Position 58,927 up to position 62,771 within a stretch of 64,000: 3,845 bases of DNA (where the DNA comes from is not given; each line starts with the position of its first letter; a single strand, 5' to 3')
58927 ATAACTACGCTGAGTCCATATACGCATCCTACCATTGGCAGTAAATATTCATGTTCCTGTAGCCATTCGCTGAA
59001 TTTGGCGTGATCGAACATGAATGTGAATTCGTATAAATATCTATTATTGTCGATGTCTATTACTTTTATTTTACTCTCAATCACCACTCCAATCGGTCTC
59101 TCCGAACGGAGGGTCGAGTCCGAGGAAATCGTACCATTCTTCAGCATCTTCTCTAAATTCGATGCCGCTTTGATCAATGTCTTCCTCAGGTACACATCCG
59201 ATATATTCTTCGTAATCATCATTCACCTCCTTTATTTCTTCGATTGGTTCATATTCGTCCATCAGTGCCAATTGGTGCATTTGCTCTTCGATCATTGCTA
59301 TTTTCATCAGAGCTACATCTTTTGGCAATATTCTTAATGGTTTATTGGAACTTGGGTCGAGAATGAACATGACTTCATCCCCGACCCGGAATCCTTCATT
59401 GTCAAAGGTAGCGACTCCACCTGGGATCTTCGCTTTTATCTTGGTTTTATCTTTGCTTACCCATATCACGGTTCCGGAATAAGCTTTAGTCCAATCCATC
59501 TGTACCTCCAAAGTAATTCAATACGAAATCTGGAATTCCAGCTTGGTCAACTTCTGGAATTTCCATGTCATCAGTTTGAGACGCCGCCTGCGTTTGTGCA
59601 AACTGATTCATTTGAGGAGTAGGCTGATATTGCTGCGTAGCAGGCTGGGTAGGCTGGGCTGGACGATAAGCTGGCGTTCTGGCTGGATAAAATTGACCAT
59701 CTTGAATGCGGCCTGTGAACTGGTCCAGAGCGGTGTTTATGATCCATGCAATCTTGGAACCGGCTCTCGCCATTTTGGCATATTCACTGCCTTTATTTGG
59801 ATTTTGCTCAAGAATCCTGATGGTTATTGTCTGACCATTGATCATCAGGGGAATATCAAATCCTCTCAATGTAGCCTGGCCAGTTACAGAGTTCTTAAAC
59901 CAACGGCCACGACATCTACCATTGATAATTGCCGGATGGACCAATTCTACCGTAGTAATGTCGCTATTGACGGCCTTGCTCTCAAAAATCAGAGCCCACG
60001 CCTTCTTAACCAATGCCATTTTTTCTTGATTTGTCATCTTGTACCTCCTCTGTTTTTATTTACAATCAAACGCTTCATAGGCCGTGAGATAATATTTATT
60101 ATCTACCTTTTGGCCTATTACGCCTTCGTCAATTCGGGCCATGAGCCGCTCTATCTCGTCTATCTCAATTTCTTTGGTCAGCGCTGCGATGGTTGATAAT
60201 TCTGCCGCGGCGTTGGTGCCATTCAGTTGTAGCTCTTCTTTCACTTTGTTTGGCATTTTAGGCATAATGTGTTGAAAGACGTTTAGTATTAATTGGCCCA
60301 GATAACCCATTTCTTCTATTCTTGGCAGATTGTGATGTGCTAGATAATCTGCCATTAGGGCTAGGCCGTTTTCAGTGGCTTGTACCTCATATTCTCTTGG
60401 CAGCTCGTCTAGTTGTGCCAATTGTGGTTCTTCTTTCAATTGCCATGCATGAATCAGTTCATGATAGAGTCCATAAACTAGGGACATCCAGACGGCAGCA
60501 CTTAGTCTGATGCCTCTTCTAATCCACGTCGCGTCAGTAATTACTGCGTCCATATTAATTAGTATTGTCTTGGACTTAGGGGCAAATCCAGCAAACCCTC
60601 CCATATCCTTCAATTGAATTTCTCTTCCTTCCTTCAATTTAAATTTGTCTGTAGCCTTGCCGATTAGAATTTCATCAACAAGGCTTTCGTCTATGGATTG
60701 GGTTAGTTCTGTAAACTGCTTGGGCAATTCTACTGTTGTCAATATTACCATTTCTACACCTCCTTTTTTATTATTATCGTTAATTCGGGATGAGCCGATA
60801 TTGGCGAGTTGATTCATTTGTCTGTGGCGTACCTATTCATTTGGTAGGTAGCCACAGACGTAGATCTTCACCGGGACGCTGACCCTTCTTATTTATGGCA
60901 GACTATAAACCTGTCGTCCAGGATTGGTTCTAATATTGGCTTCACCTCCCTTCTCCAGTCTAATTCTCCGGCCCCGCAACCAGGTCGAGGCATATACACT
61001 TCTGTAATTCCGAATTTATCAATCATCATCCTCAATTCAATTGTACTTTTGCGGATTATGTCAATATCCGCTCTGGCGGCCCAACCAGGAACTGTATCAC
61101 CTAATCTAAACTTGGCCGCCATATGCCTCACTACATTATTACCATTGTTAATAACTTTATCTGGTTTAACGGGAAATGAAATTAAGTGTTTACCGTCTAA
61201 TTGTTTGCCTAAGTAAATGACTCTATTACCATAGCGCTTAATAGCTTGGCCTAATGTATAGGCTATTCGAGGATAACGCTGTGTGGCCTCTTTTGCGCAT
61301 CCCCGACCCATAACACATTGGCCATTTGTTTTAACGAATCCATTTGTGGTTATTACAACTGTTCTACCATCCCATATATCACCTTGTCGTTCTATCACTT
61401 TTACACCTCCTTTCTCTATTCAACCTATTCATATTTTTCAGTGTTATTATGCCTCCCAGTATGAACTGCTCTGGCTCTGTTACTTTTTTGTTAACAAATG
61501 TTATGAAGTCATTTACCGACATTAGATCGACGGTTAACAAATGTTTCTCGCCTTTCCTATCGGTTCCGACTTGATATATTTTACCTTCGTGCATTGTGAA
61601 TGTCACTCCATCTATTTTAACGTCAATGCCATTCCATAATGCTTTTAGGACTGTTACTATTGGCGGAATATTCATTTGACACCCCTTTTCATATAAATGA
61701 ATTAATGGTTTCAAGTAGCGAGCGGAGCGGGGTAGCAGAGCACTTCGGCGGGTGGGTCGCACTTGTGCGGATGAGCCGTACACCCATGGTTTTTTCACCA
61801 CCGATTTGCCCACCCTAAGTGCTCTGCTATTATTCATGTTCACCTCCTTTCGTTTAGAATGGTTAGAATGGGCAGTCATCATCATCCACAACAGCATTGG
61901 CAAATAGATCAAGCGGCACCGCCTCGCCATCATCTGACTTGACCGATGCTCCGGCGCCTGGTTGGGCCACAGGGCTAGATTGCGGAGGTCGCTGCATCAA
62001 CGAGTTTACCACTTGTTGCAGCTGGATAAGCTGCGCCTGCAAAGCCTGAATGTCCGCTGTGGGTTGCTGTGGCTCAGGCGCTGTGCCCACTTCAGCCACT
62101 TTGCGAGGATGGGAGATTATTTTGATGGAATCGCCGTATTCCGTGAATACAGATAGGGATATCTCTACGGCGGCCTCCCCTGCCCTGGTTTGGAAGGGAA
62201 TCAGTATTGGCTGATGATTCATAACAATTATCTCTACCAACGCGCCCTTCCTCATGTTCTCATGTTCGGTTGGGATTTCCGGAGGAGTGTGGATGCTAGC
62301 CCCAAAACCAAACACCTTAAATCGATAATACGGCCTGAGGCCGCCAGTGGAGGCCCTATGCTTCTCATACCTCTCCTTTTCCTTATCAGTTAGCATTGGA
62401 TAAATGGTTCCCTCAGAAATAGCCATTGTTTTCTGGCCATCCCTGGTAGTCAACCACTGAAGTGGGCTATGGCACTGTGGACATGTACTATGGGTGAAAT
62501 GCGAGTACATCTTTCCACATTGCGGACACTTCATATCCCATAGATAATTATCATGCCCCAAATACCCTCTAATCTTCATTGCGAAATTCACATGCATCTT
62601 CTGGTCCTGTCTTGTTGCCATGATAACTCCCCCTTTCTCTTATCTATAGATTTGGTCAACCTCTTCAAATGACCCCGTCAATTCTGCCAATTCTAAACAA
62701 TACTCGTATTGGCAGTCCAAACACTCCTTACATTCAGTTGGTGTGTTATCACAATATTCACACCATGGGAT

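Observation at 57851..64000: Abrupt compositional boundary: a higher-GC gene block with its own terminator at the junction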

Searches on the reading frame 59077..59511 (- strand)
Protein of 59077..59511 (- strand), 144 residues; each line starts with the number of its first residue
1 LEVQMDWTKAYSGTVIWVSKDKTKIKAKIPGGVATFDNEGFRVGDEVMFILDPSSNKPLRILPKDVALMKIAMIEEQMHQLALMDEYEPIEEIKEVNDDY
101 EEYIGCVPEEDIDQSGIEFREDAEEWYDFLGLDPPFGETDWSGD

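Call 8: search_protein_families(library=pfam, proteins=[window:59077-59511:-], max_evalue=0.01)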
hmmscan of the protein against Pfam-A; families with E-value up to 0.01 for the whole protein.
window:59077-59511:- (144 aa): 0 families

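Call 9: search_protein_families(library=phrogs, proteins=[window:59077-59511:-], max_evalue=0.01)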
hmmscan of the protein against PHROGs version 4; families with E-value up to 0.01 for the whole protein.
window:59077-59511:- (144 aa): 0 families

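Call 75: search_protein_families(library=padloc, proteins=[window:59077-59499:-], max_evalue=0.01)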
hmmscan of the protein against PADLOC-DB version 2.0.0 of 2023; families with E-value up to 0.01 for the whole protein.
window:59077-59499:- (140 aa): 0 families

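Call 76: search_protein_families(library=pfam, proteins=[window:59077-59499:-], max_evalue=5)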
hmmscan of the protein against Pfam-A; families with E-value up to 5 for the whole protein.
window:59077-59499:- (140 aa): 0 families
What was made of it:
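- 59077..59499 (-): p140, an acidic-tailed protein (......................). No family match (calls 8, 76).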

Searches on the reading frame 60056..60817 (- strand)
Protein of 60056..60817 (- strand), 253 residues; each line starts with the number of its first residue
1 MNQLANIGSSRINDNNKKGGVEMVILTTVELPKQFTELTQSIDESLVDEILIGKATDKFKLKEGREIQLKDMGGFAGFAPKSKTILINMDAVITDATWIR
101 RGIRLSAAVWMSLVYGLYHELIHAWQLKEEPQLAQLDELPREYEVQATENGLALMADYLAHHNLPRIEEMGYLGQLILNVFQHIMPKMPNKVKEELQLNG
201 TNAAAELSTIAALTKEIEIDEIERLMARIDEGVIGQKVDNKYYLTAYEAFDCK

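Call 8: search_protein_families(library=pfam, proteins=[window:60056-60817:-], max_evalue=0.01)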
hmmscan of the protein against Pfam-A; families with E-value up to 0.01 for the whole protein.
window:60056-60817:- (253 aa): 0 families

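Call 9: search_protein_families(library=phrogs, proteins=[window:60056-60817:-], max_evalue=0.01)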
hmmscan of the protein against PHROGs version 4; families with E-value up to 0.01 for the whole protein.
window:60056-60817:- (253 aa): 0 families

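Call 37: search_solved_structures(query=window:60056-60817:-, max_evalue=1)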
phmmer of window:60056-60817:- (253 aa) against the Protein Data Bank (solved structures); distinct sequences matched with E-value up to 1: 36.
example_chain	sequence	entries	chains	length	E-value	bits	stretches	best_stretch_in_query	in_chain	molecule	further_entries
6hoo_A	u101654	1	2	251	0.24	14.1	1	94-148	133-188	Beta-lactamase,OXA-48loop18,Beta-lactamase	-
8peb_A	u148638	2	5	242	0.28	13.9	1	94-148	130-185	Beta-lactamase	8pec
6i5d_A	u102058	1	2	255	0.34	13.6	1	94-147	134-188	Beta-lactamase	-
5faq_A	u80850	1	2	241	0.4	13.4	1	94-147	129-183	Beta-lactamase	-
5hap_A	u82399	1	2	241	0.4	13.4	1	94-147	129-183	Beta-lactamase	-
4wmc_A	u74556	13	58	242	0.4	13.4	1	94-147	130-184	Beta-lactamase | Beta-lactamase OXA-48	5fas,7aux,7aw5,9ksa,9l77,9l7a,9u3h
5haq_A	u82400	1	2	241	0.4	13.4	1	94-147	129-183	Beta-lactamase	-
5fat_A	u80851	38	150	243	0.4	13.4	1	94-147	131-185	Beta-lactamase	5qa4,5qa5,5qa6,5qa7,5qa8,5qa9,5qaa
6uvk_A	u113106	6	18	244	0.41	13.3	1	94-147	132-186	Beta-lactamase | Beta-lactamase OXA-48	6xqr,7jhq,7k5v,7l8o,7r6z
5dts_A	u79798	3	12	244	0.41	13.3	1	94-147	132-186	Beta-lactamase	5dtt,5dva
7kh9_B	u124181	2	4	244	0.41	13.3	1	94-147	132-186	Beta-lactamase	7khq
9h11_A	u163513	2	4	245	0.41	13.3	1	94-147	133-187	Beta-lactamase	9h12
6rj7_A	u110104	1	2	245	0.41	13.3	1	94-147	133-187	Beta-lactamase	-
9t06_A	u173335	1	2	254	0.41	13.3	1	94-147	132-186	Beta-lactamase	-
9h16_A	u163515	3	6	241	0.42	13.3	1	94-147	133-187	Beta-lactamase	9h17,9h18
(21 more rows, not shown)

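Call 41: find_homologous_proteins(query=window:60056-60751:-, max_evalue=0.001)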
Query window:60056-60751:- (231 aa): 3 proteins with E <= 0.001 among 630 candidates.
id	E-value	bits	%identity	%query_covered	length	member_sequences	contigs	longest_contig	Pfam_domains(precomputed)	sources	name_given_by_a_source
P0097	3.7e-146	502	100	100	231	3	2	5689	-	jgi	-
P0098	9.1e-93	328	64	100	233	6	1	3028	-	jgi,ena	-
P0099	1.1e-79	285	58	100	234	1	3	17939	-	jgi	-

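Call 49: predict_structure(alignment_id=A3)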
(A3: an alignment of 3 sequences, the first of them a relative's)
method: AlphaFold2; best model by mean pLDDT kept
length: 231 residues; sequences in the alignment: 3
mean_pLDDT: 77.6   pTM: 0.72
mean pLDDT of the five models: 77.6, 74.9, 70.0, 46.7, 36.5
residues with pLDDT >= 90: 91; 70-90: 63; 50-70: 56; < 50: 21
segments of 3 or more residues with pLDDT < 50: 176-181, 190-195, 224-231
pLDDT, mean of each block of 10 residues (from residue 1): 93 93 94 94 91 91 94 64 79 96 91 78 91 86 85 80 62 48 53 51 68 65 43 32
secondary structure, 60 per line:
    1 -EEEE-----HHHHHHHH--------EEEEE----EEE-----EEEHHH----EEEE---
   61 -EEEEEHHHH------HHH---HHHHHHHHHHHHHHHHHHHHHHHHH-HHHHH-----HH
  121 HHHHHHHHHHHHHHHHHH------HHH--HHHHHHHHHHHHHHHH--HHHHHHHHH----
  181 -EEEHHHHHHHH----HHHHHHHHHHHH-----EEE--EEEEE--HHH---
elements in order: E2-5 H11-18 E27-31 E36-38 E44-46 E54-57 E62-66 H67-70 H83-107 H109-113 H119-138 H150-165 H168-176 E182-184 H185-192 H197-208 E214-216 E219-223
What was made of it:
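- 60056..60751 (-): Zincin-like HExxH metallohydrolase of 231 aa (the longest ORF runs to 60817). AF2 pLDDT 77.6 (call 49).
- On Zincin-like metallohydrolase: The model has pLDDT 77.6 from only 3 sequences (call 49).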

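Call 52: fold_search(model_id=the predicted structure, library=pdb)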
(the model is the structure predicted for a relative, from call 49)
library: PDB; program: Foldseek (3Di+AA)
matches with E <= 10: 193; with E <= 0.001: 0
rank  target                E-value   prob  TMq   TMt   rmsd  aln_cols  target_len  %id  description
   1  4zi6_D                2.4e-01  0.06  0.14  0.08  17.1       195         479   10  Crystal structure of leucine aminopeptidase from Helicobacter pylori (released 2015-12-23)
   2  3g2e_B                5.4e-01  0.10  0.17  0.20  12.4       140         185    9  Structure of putative OORC subunit of 2-oxoglutarate:acceptor oxidoreductase from Campylobacter jejuni (released 2009-03-24)
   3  3zvs_B                6.4e-01  0.20  0.22  0.29   7.1       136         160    8  Crystal structure of Archaemetzincin (AmzA) from Archaeoglobus fulgidus at 1.4 A resolution complexed with malonate (released 2012-08-08)
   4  7y3h                  6.8e-01  0.13  0.17  0.11  15.2       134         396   16  Crystal Structure of Diels-Alderase ApiI in complex with SAM and product (released 2023-06-14)
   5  9rvy_C                9.7e-01  0.06  0.13  0.18  13.8       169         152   13  Egalitarian-BicD in complex with K10 TLS RNA (Structure A) (released 2026-03-25)
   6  7wup_B                1.1e+00  0.08  0.16  0.10  15.3       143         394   16  The crystal structure of ApiI (released 2023-02-15)
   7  2uwm_B                1.3e+00  0.05  0.18  0.19  16.0       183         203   15  C-TERMINAL DOMAIN(WH2-WH4) OF ELONGATION FACTOR SELB IN COMPLEX WITH SECIS RNA (released 2007-05-08)
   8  2ply_B                1.3e+00  0.04  0.15  0.17  15.9       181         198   13  Structure of the mRNA binding fragment of elongation factor SelB in complex with SECIS RNA. (released 2007-11-06)
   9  7wup_A                1.4e+00  0.08  0.16  0.10  14.8       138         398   18  The crystal structure of ApiI (released 2023-02-15)
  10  4qhj_A                1.6e+00  0.08  0.15  0.26   9.9        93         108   16  Crystal structure of Methanocaldococcus jannaschii selecase mutant I100F+H107F (released 2014-07-16)
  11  5w7s                  1.8e+00  0.09  0.18  0.11  15.6       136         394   10  Crystal structure of OxaC in complex with sinefungin and meleagrin (released 2018-06-27)
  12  5w5a_B                1.8e+00  0.08  0.16  0.16  12.9       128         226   12  Crystal structure of Mycobacterium tuberculosis CRP-FNR family transcription factor Cmr (Rv1675c) (released 2017-12-13)
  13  2uui                  1.8e+00  0.06  0.14  0.19  11.1       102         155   20  Crystal structure of Human Leukotriene C4 Synthase (released 2007-07-17)
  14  6r7d_C                2.0e+00  0.08  0.14  0.20   9.3        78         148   26  Crystal structure of LTC4S in complex with AZ13690257 (released 2019-08-28)
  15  2qlz_D                2.0e+00  0.07  0.15  0.16  15.5       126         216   13  Crystal Structure of Transcription Factor PF0095 from Pyrococcus furiosus (released 2008-07-29)
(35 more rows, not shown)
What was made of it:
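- Tried and rejected: Foldseek of the HExxH model against PDB gave nothing significant (call 52).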

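Call 75: search_protein_families(library=padloc, proteins=[window:60056-60751:-], max_evalue=0.01)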
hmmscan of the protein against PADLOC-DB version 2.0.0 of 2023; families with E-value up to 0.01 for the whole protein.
window:60056-60751:- (231 aa): 0 families

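Call 76: search_protein_families(library=pfam, proteins=[window:60056-60751:-], max_evalue=5)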
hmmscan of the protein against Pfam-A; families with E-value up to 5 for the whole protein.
window:60056-60751:- (231 aa): 0 families

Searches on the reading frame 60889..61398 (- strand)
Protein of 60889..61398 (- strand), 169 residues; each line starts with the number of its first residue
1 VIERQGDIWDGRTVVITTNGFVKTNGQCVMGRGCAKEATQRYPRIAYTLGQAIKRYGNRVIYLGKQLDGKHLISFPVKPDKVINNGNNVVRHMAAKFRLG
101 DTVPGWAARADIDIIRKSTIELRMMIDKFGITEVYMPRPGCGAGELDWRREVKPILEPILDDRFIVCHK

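Call 8: search_protein_families(library=pfam, proteins=[window:60889-61398:-], max_evalue=0.01)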
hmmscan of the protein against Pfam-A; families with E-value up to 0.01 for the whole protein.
window:60889-61398:- (169 aa): 0 families

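Call 9: search_protein_families(library=phrogs, proteins=[window:60889-61398:-], max_evalue=0.01)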
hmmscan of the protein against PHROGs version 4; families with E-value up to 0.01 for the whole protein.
window:60889-61398:- (169 aa): 2 families
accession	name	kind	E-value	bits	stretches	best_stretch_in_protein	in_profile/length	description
phrog_335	-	other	1.6e-20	74.7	1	1-167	56-201/422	phosphatase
phrog_15329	-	unknown function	2.1e-06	29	1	131-167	63-97/104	-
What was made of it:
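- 60889..61398 (-): DarG-like macro-domain protein of 169 aa. It is an accessory gene found only in the AT-rich clade. phrog_335 1.6e-20 (call 9).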

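Call 38: search_solved_structures(query=window:60889-61398:-, max_evalue=1)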
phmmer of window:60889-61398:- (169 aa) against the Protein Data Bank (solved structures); distinct sequences matched with E-value up to 1: 8.
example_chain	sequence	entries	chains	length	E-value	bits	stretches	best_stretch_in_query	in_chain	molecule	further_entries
5m3i_A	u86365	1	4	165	4e-06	30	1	18-78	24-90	RNase III inhibitor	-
4j5r_A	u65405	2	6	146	0.013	18.6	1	115-160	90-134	O-acetyl-ADP-ribose deacetylase 1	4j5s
4j5q_A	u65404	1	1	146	0.013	18.6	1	115-160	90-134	O-acetyl-ADP-ribose deacetylase 1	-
2eee_A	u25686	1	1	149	0.014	18.5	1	115-160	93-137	Uncharacterized protein C6orf130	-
2l8r_A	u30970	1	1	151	0.014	18.4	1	115-160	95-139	Uncharacterized protein C6orf130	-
2lgr_A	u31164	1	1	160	0.017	18.2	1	115-160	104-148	Uncharacterized protein C6orf130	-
7omu_AAA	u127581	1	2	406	0.24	14.4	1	6-149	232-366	Macro domain-containing protein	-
8hgn_A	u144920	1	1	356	0.81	12.7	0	54-109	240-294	Beta-methylmalyl-CoA dehydratase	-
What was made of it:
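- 60889..61398 (-): PDB 5m3i 4e-6 and OARD1 0.013 (call 38).
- On Macro domain, DarG-type ADP-ribosyl hydrolase: PDB 5m3i 4e-6 and OARD1 0.013 (call 38). phrog_335 1.6e-20 (call 9).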

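Call 75: search_protein_families(library=padloc, proteins=[window:60889-61398:-], max_evalue=0.01)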
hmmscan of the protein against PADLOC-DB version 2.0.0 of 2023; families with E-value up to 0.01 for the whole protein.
window:60889-61398:- (169 aa): 1 family
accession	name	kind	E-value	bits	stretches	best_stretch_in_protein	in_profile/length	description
PDLC02990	DarG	-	5.8e-10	37.1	1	105-161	79-134/329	-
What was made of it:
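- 60889..61398 (-): PADLOC DarG 5.8e-10 (call 75).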

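Call 76: search_protein_families(library=pfam, proteins=[window:60889-61398:-], max_evalue=5)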
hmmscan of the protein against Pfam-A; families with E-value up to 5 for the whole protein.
window:60889-61398:- (169 aa): 1 family
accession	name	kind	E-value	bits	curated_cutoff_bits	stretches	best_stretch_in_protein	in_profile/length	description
PF01661.27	Macro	-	0.08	13.3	22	1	105-149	68-112/118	Macro domain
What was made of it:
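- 60889..61398 (-): Pfam Macro is below its cut-off (call 76).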

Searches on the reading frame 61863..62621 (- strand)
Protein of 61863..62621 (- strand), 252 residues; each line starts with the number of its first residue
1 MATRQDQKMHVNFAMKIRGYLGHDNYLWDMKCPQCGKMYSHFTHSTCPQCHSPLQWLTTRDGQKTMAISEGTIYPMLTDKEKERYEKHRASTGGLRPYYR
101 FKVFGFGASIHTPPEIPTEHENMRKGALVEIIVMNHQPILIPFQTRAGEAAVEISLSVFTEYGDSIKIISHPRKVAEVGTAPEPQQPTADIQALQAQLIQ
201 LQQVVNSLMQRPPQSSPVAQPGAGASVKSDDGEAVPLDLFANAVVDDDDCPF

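Call 8: search_protein_families(library=pfam, proteins=[window:61863-62621:-], max_evalue=0.01)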
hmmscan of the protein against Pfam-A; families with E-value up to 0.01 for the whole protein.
window:61863-62621:- (252 aa): 1 family
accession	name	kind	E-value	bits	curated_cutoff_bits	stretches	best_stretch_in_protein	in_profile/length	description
PF07191.17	Zn_ribbon_6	-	0.01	16.3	25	0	29-57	16-42/67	Double zinc ribbon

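Call 9: search_protein_families(library=phrogs, proteins=[window:61863-62621:-], max_evalue=0.01)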
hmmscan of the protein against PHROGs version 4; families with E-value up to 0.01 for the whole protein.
window:61863-62621:- (252 aa): 1 family
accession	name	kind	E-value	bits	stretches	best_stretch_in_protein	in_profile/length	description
phrog_6586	-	unknown function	0.00057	20.8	1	30-65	4-38/129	-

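Call 36: search_solved_structures(query=window:61863-62621:-, max_evalue=1)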
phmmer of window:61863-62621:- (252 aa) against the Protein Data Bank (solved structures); distinct sequences matched with E-value up to 1: 23.
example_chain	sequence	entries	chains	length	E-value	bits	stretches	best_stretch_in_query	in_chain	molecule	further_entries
4u3m_D7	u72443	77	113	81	0.026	17.6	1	22-74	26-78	40S ribosomal protein S27-A | ES27 | Small ribosomal subunit protein eS27A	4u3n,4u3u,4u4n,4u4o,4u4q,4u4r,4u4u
3j6x_27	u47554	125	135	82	0.027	17.5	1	22-74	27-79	40S ribosomal protein S27 | 40S ribosomal protein rpS27 (S27e) | 40S ribosomal protein S27-A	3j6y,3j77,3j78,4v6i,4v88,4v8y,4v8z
5opt_S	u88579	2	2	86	0.12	15.4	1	20-66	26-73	40S ribosomal protein S27, putative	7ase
6gsm_b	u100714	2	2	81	0.2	14.7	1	25-74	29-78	40S ribosomal protein S27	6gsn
4v8m_AW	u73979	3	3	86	0.21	14.6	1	20-68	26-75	40S RIBOSOMAL PROTEIN S27, PUTATIVE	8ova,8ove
3j80_b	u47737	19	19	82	0.21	14.6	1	25-74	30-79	eS27 | 40S ribosomal protein S27 | Ribosomal protein eS27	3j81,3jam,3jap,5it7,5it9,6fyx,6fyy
6az1_c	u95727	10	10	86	0.22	14.6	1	20-67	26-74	ribosomal protein S27e | Putative 40S ribosomal protein S27-1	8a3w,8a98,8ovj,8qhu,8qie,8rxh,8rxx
5t2a_AW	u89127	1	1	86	0.23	14.5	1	20-70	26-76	eS27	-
9v21_sC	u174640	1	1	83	0.23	14.5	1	24-56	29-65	Small ribosomal subunit protein eS27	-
9v1j_sC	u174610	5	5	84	0.23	14.5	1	24-56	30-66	Small ribosomal subunit protein eS27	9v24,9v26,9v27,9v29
1mey_C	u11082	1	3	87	0.55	13.2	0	30-46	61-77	CONSENSUS ZINC FINGER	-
9h4n_S3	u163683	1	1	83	0.62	13.1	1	21-50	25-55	Small ribosomal subunit protein eS27-like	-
6gz3_Bb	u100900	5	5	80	0.73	12.8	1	22-50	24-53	ribosomal protein eS27 | 40S ribosomal protein S27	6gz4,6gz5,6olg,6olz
5a2q_b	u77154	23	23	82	0.76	12.8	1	22-50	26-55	RIBOSOMAL PROTEIN ES27 | 40S ribosomal protein S27 | Small ribosomal subunit protein eS27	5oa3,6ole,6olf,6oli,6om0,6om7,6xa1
11hg_VV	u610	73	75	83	0.77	12.8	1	22-50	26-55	40S ribosomal protein S27 | eS27 | Ribosomal protein eS27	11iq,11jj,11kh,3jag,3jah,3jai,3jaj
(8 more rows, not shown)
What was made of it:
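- Tried and rejected: Sequence searches of Zn252 and HExxH against PDB were uninformative (calls 36, 37).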

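Call 40: find_homologous_proteins(query=window:61863-62621:-, max_evalue=0.001)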
Query window:61863-62621:- (252 aa): 29 proteins with E <= 0.001 among 298 candidates.
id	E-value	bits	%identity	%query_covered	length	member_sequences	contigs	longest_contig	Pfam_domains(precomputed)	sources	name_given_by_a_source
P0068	1.7e-170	583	100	100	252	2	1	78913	-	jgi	-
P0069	9.4e-85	302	53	99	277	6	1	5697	PF05810.20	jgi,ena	-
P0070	6.7e-83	296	50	97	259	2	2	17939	-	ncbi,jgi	-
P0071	3.7e-43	166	39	87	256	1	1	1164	-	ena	-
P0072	6.0e-40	156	37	100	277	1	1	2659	-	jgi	jgi:hypothetical protein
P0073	1.4e-37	148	42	69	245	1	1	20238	-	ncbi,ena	-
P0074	1.5e-37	148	45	67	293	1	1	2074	-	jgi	-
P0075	7.9e-37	145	43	74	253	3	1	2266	-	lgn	-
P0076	5.8e-36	143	39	85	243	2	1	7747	-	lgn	-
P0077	3.6e-35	140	37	93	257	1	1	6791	-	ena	-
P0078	4.8e-35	140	38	81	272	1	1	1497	-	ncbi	-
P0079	7.5e-35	139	39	81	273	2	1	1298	-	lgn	-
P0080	1.3e-34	138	34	94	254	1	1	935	-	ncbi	-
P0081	2.1e-34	137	38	76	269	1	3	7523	-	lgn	-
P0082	4.8e-34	136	36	100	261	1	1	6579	-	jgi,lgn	-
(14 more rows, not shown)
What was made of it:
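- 61863..62621 (-): Zn252, a second SSB-like OB-fold protein with a CxxC...CxxC zinc ribbon, a coiled linker and an SSB-Ct-like tail (DDDDCPF). 29 homologs (call 40).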

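Call 53: predict_structure(alignment_id=A2)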
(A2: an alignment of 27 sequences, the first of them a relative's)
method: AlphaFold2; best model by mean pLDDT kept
length: 252 residues; sequences in the alignment: 27
mean_pLDDT: 83.5   pTM: 0.65
mean pLDDT of the five models: 83.5, 82.2, 82.1, 82.0, 79.9
residues with pLDDT >= 90: 159; 70-90: 33; 50-70: 27; < 50: 33
segments of 3 or more residues with pLDDT < 50: 1-3, 176-182, 217-225, 242-252
pLDDT, mean of each block of 10 residues (from residue 1): 60 93 97 97 96 97 97 96 94 96 97 95 96 95 96 97 95 61 57 84 85 53 54 64 42 40
secondary structure, 60 per line:
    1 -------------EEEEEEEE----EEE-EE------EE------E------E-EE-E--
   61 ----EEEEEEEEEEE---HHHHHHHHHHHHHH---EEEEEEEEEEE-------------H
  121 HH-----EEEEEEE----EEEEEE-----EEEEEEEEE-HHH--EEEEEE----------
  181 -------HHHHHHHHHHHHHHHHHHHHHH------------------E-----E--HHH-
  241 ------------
elements in order: E14-21 E26-28 E65-75 H79-92 E96-106 E128-134 E139-144 E150-158 E165-170 H188-209
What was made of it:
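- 61863..62621 (-): AF2 pLDDT 83.5 (call 53).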

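Call 75: search_protein_families(library=padloc, proteins=[window:61863-62621:-], max_evalue=0.01)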
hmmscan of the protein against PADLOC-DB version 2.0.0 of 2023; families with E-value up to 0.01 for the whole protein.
window:61863-62621:- (252 aa): 0 families
